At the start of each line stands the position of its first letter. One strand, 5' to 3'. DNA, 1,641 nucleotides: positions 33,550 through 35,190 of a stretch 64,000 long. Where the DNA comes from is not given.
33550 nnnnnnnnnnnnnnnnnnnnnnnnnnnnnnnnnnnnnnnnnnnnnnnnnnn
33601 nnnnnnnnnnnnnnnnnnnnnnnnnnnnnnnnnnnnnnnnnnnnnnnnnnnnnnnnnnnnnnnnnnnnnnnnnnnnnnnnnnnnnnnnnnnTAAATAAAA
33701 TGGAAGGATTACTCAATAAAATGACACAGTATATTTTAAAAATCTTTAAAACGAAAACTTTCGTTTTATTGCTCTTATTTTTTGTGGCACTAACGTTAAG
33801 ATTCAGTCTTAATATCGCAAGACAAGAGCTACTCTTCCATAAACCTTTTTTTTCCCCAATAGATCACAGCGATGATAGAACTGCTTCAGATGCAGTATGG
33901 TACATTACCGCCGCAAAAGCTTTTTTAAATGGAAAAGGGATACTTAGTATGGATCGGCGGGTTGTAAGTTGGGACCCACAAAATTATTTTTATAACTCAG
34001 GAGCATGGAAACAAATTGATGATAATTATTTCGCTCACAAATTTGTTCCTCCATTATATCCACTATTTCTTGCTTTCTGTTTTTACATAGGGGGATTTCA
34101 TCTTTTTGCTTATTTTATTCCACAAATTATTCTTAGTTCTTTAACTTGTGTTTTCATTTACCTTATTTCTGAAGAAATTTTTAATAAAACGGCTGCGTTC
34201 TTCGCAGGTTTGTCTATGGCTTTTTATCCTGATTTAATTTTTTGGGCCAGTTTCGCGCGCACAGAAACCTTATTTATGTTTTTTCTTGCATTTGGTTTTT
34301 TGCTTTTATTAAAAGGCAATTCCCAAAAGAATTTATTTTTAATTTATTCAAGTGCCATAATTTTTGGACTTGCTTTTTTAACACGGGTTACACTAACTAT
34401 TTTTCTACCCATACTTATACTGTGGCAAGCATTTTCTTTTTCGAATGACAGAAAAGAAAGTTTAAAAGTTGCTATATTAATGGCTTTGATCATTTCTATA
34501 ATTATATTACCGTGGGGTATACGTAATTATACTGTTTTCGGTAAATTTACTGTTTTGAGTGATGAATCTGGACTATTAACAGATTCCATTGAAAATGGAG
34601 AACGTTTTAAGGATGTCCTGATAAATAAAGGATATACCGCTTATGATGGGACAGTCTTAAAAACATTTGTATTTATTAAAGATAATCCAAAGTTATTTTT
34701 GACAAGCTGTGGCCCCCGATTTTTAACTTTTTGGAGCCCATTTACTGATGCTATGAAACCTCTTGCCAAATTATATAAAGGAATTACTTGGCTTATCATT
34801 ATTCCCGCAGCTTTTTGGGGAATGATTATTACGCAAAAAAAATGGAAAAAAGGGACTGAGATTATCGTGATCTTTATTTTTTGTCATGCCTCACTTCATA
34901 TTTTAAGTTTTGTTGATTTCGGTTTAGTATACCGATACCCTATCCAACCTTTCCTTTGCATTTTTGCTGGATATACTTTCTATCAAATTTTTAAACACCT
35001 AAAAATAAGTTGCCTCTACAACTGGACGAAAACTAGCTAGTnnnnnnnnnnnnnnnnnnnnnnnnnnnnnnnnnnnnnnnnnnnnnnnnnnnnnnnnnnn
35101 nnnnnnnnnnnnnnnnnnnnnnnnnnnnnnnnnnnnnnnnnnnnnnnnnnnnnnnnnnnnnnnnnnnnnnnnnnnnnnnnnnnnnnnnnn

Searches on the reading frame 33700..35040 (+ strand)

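Call 51: search_protein_families(library=pfam, proteins=[window:33700-35040:+], max_evalue=0.00001)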
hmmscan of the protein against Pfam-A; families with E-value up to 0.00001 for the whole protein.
window:33700-35040:+ (446 aa): 1 family
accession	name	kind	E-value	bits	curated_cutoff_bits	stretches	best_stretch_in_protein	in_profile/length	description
PF13231.12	PMT_2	-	2.2e-16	60.9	26.1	1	117-272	3-157/160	Dolichyl-phosphate-mannose-protein mannosyltransferase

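Call 53: search_protein_families(library=ncbifam, proteins=[window:33700-35040:+], max_evalue=0.00001)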
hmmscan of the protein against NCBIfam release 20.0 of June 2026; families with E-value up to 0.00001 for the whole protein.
window:33700-35040:+ (446 aa): 1 family
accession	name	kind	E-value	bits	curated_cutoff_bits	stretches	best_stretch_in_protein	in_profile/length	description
NF047440.1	LA3751_2_3_fam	subfamily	1.7e-07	30.5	200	1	90-283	55-247/460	LA_3751/LA_3752 family putative glycosyltransferase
